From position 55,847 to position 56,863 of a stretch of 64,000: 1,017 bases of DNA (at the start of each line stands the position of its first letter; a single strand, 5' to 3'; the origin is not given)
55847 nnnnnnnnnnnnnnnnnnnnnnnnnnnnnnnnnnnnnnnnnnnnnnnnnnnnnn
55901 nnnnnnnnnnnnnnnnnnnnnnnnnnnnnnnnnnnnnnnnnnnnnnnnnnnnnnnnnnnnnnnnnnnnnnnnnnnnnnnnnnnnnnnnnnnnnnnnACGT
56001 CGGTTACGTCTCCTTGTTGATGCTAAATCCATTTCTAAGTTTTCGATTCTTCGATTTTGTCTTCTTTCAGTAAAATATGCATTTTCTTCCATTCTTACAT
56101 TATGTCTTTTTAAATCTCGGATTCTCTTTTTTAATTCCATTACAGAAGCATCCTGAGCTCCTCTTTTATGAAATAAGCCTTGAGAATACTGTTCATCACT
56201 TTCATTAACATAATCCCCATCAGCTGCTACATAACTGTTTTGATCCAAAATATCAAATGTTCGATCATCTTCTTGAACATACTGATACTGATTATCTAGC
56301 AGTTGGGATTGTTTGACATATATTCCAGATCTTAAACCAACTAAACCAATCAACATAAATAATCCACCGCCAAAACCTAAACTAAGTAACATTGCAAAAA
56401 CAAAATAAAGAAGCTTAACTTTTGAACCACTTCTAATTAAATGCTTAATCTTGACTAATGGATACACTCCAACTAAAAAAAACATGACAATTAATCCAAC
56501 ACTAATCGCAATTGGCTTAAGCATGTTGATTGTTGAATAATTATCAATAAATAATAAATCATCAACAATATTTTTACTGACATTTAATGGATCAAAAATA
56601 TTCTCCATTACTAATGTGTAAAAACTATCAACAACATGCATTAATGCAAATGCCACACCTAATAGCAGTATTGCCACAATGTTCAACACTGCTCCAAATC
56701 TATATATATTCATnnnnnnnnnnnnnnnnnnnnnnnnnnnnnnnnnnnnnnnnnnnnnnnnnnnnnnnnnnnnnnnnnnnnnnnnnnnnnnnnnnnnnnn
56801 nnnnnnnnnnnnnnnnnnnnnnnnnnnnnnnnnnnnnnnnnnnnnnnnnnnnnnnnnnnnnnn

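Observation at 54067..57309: Tandemly duplicated two-gene membrane cassette (A-B, A-B) preceded by a related gene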

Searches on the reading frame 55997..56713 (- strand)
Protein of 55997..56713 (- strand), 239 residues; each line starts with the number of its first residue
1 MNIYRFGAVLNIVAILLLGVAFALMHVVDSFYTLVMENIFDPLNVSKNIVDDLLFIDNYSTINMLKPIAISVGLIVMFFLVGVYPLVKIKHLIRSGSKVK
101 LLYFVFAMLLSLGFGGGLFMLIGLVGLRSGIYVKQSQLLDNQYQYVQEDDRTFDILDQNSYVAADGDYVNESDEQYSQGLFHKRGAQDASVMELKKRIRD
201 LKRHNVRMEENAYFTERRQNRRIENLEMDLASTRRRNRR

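Call 5: search_protein_families(library=pfam, max_evalue=1, proteins=[window:55997-56713:-])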
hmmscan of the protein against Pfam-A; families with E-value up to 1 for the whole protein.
seq(239 aa): 0 families

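Call 6: search_protein_families(library=ncbifam, max_evalue=1, proteins=[window:55997-56713:-])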
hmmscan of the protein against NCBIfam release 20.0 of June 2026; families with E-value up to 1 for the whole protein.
seq(239 aa): 0 families

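Call 7: find_homologous_proteins(query=window:55997-56713:-, max_evalue=0.01)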
Query seq(239 aa) (239 aa): 6 proteins with E <= 0.01 among 764 candidates.
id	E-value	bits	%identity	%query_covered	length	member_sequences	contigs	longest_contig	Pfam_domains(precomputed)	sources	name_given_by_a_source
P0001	7.4e-149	511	100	100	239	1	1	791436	-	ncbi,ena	-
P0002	2.4e-142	490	96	100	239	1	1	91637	-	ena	-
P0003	4.6e-129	446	87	100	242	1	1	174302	-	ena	-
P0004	2.4e-78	281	60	100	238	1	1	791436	-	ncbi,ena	-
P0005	3.3e-77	277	59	100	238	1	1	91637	-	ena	-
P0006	3.5e-71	257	57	100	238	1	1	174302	-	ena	-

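Call 8: find_encoding_contigs(protein=P0001, flank=10000, max_places=4)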
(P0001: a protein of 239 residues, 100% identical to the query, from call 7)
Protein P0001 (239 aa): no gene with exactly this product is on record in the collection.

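Call 9: find_encoding_contigs(protein=P0002, flank=10000, max_places=4)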
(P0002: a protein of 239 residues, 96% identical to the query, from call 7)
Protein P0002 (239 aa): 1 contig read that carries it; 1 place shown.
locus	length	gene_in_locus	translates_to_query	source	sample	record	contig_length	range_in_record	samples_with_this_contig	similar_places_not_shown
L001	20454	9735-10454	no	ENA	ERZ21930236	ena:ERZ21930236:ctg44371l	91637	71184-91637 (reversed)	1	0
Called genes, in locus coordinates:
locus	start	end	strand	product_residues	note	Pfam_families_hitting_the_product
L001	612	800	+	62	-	-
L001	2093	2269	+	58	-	-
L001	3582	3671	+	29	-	-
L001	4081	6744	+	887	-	-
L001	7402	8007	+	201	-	-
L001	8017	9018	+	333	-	PF03590:AsnA (weak)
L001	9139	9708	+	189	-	-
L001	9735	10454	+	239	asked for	-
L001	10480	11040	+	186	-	-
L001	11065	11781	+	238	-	-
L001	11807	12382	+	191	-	-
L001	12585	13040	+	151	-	PF00572:Ribosomal_L13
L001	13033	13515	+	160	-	PF00380:Ribosomal_S9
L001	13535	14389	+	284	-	PF05116:S6PP (faint), PF08282:Hydrolase_3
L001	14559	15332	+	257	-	PF03193:RsgA_GTPase, PF01926:MMR_HSR1, PF02421:FeoB_N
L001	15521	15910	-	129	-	-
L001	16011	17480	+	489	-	PF13091:PLDc_2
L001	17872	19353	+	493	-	PF01554:MatE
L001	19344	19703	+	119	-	PF11969:DcpS_C, PF01230:HIT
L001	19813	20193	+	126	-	-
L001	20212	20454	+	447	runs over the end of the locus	PF01336:tRNA_anti-codon, PF00152:tRNA-synt_2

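Call 10: find_encoding_contigs(protein=P0003, flank=10000, max_places=4)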
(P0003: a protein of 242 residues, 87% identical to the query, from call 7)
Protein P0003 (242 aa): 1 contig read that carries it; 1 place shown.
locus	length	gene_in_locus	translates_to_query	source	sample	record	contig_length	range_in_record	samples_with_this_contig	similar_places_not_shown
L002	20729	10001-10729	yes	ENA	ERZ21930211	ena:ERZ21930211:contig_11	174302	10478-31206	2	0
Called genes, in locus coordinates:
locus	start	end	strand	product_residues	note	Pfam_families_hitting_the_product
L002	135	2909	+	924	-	-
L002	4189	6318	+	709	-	-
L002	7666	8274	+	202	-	-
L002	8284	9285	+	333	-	PF03590:AsnA (weak)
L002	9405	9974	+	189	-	-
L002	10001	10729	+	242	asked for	-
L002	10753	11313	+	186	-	-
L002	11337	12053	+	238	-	-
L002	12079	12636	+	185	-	-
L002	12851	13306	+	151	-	PF00572:Ribosomal_L13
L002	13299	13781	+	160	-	PF00380:Ribosomal_S9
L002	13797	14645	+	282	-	PF08282:Hydrolase_3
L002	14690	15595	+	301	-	PF03193:RsgA_GTPase (weak), PF01926:MMR_HSR1, PF02421:FeoB_N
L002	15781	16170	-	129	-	-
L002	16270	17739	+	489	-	PF13091:PLDc_2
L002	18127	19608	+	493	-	PF01554:MatE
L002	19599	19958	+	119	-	PF11969:DcpS_C, PF01230:HIT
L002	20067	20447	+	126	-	-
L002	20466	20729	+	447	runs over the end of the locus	PF01336:tRNA_anti-codon (weak), PF00152:tRNA-synt_2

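Call 24: search_solved_structures(query=A2, max_evalue=10)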
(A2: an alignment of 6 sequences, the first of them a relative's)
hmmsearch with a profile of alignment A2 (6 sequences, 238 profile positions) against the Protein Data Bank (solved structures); distinct sequences matched with E-value up to 10: 4.
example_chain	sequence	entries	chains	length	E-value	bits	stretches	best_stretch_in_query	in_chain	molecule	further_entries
3s9g_A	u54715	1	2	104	0.12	15.1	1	176-235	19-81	Protein HEXIM1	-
2gd7_A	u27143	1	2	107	2.4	10.8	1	176-235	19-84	HEXIM1 protein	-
7p61_J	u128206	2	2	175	5.3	9.7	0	39-84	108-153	NADH-quinone oxidoreductase subunit J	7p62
3rko_J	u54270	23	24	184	8.5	9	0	39-85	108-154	NADH-QUINONE OXIDOREDUCTASE SUBUNIT J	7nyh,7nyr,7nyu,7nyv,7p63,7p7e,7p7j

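Call 27: find_related_loci(query=A2, collection=genome_contigs, flank=10000)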
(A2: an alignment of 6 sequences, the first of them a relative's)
Query A2 (239 aa) in genome_contigs; peptide patterns used: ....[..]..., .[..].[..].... (x = any residue, [..] = any of these).
89 stretches matched a pattern, but none encodes a relative of the query by tblastn (E <= 1e-3).
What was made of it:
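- Tried and rejected: The genome_contigs scan with the A-type alignment found no relative (call 27).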

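Call 37: predict_structure(alignment_id=A2)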
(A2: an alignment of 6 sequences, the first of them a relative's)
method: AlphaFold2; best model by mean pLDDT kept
length: 239 residues; sequences in the alignment: 6
mean_pLDDT: 50.0   pTM: 0.18
mean pLDDT of the five models: 50.0, 49.1, 48.1, 45.4, 44.3
residues with pLDDT >= 90: 0; 70-90: 16; 50-70: 111; < 50: 112
segments of 3 or more residues with pLDDT < 50: 34-68, 126-190
pLDDT, mean of each block of 10 residues (from residue 1): 58 66 55 46 37 38 42 51 52 56 60 53 47 42 40 33 29 30 37 59 59 66 77 65
secondary structure, 60 per line:
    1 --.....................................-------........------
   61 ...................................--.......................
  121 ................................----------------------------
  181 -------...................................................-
elements in order: H3-39 H47-54 H61-95 H98-152 H188-238
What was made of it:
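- AF2 draws residues 188-238 as one helix, the best-scored part of the model (call 37).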

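Call 48: search_protein_families(library=phrogs, max_evalue=0.1, proteins=[window:55997-56713:-])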
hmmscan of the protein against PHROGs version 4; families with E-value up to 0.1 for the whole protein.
seq(239 aa): 0 families

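Call 49: search_protein_families(library=padloc, max_evalue=0.1, proteins=[window:55997-56713:-])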
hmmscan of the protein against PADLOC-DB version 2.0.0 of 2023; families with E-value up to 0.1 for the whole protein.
seq(239 aa): 0 families

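Call 50: search_dna_similar(query=window:55997-56713:-, collection=plasmids, mode=protein, max_evalue=0.01)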
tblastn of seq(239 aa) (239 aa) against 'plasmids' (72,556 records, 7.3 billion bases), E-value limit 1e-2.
No match.

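Call 53: find_related_loci(query=A5, collection=metagenome_contigs, flank=10000)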
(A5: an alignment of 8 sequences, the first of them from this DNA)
Query A5 (239 aa) in metagenome_contigs; peptide patterns used: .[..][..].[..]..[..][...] (x = any residue, [..] = any of these).
36 stretches matched a pattern, but none encodes a relative of the query by tblastn (E <= 1e-3).

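Call 54: find_related_loci(query=A5, collection=viral_contigs, flank=10000)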
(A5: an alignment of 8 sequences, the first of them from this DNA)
Query A5 (239 aa) in viral_contigs; peptide patterns used: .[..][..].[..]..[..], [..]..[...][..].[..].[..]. (x = any residue, [..] = any of these).
11 stretches matched a pattern, but none encodes a relative of the query by tblastn (E <= 1e-3).
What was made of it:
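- Tried and rejected: The JGI metagenome and IMG/VR scans with the A-type alignment confirmed no relative (calls 53, 54).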

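Call 55: find_homologous_proteins(query=A5, max_evalue=0.1)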
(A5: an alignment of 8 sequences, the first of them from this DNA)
Query A5 (8 sequences) (239 aa, profile of the alignment): 7 proteins with E <= 0.1 among 8000 candidates.
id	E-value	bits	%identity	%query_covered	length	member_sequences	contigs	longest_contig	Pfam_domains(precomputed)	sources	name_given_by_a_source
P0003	3.6e-109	382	87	100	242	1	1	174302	-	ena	-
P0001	8.4e-109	381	100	100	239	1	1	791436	-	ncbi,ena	-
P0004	1.2e-108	380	60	100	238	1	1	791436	-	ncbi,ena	-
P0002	6.5e-108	378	96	100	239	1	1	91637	-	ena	-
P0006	4.4e-104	365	57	100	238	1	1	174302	-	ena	-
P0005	1.2e-103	364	59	100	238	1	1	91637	-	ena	-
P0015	7.7e-76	273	29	90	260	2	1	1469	-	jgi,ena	-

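Call 57: list_cluster_members(proteins=[P0001, P0004, P0015, P0013])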
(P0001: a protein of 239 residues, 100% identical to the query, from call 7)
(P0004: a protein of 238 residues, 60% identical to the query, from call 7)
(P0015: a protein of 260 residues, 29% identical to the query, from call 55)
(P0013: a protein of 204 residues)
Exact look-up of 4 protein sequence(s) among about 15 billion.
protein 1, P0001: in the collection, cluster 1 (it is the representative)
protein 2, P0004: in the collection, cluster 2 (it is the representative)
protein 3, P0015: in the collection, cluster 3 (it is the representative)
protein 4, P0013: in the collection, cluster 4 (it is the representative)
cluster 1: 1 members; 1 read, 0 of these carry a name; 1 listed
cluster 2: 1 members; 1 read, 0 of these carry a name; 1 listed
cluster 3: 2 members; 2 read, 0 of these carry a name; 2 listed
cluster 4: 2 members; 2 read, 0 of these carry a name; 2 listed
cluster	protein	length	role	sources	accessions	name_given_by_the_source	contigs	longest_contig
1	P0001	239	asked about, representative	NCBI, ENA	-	-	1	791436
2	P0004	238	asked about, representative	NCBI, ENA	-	-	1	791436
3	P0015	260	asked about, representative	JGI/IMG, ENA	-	-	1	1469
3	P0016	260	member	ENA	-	-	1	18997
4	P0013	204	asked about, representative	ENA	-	-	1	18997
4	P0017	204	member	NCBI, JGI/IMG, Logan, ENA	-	-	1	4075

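Call 58: find_encoding_contigs(protein=P0015, flank=5000, max_places=5)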
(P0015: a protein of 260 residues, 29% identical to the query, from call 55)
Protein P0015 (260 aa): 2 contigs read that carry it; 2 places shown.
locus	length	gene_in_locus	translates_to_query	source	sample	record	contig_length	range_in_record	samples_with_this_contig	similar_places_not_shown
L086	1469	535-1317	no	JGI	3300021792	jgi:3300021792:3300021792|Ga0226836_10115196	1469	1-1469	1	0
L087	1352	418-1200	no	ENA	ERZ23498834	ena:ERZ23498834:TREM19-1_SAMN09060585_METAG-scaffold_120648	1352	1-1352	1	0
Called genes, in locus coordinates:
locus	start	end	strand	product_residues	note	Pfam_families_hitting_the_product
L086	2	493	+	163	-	?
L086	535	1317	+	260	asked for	-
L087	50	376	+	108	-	-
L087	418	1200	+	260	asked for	-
